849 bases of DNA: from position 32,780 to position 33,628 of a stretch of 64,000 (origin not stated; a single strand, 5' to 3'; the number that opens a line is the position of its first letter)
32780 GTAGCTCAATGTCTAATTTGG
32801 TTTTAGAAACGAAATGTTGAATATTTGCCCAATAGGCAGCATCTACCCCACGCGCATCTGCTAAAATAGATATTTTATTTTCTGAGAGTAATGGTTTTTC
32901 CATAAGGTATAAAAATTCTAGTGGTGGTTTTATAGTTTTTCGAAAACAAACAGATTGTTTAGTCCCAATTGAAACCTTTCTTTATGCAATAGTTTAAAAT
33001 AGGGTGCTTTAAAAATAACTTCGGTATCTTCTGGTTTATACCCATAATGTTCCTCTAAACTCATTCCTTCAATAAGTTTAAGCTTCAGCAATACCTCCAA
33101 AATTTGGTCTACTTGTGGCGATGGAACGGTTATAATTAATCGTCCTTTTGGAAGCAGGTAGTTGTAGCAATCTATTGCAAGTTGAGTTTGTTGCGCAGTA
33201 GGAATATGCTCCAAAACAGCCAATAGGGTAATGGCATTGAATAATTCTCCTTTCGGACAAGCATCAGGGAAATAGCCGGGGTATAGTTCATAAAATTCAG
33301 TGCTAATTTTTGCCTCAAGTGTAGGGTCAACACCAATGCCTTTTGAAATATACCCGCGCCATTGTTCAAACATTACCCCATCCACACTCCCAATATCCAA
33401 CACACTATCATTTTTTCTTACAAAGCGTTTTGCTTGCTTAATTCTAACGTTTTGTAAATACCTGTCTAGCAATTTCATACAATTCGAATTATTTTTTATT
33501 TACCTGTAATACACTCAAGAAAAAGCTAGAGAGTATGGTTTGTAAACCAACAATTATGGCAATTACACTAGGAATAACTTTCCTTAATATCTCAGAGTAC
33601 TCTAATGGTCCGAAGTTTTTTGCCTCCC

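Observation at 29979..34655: Uncharacterised three-gene periplasmic glycosylation module: membrane GT2, SAM-methyltransferase, and a GT2-like/GT-C/TPR fusion (a bacterial TMTC/PMT look-alike)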

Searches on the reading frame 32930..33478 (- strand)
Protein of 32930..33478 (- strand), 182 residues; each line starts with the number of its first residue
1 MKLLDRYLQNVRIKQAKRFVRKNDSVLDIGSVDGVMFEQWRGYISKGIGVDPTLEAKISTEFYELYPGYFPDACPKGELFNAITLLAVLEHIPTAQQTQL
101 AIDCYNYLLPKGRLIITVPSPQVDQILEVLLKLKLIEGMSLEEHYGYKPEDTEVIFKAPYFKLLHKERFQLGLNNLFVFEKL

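Call 3: search_protein_families(library=pfam, proteins=[window:32930-33478:-], max_evalue=0.1)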
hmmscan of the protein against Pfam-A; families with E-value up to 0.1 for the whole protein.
window:32930-33478:- (182 aa): 1 family
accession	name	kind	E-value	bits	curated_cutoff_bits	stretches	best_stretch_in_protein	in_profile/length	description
PF13489.12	Methyltransf_23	-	3.5e-07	30.6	27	1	20-134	20-130/164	Methyltransferase domain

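Call 4: search_protein_families(library=ncbifam, proteins=[window:32930-33478:-], max_evalue=0.1)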
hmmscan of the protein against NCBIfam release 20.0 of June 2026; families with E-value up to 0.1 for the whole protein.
window:32930-33478:- (182 aa): 2 families
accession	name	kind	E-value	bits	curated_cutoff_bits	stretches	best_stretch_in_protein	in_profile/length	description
TIGR01983.1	UbiG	equivalog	0.0088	15.4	102.95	1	24-117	51-152/228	bifunctional 2-polyprenyl-6-hydroxyphenol methylase/3-demethylubiquinol 3-O-methyltransferase UbiG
NF043040.1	corrin_prot_MT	hypoth_equivalog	0.022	14.2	180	0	78-133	109-167/216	corrinoid protein-associated methyltransferase CpaM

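Call 25: search_solved_structures(query=window:32930-33478:-, max_evalue=1, show_alignments=1)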
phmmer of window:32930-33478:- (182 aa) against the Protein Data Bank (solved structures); distinct sequences matched with E-value up to 1: 4.
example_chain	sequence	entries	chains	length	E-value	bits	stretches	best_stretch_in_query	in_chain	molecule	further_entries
7yri_J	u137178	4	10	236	0.071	16.2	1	81-122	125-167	S-adenosylmethionine sensor upstream of mTORC1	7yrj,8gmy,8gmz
7vkq_A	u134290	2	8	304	0.1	15.7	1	81-122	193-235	S-adenosylmethionine sensor upstream of mTORC1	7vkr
7vkk_A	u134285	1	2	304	0.1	15.7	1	81-122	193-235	S-adenosylmethionine sensor upstream of mTORC1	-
4iv8_A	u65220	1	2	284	0.91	12.6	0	80-117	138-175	Phosphoethanolamine N-methyltransferase,putative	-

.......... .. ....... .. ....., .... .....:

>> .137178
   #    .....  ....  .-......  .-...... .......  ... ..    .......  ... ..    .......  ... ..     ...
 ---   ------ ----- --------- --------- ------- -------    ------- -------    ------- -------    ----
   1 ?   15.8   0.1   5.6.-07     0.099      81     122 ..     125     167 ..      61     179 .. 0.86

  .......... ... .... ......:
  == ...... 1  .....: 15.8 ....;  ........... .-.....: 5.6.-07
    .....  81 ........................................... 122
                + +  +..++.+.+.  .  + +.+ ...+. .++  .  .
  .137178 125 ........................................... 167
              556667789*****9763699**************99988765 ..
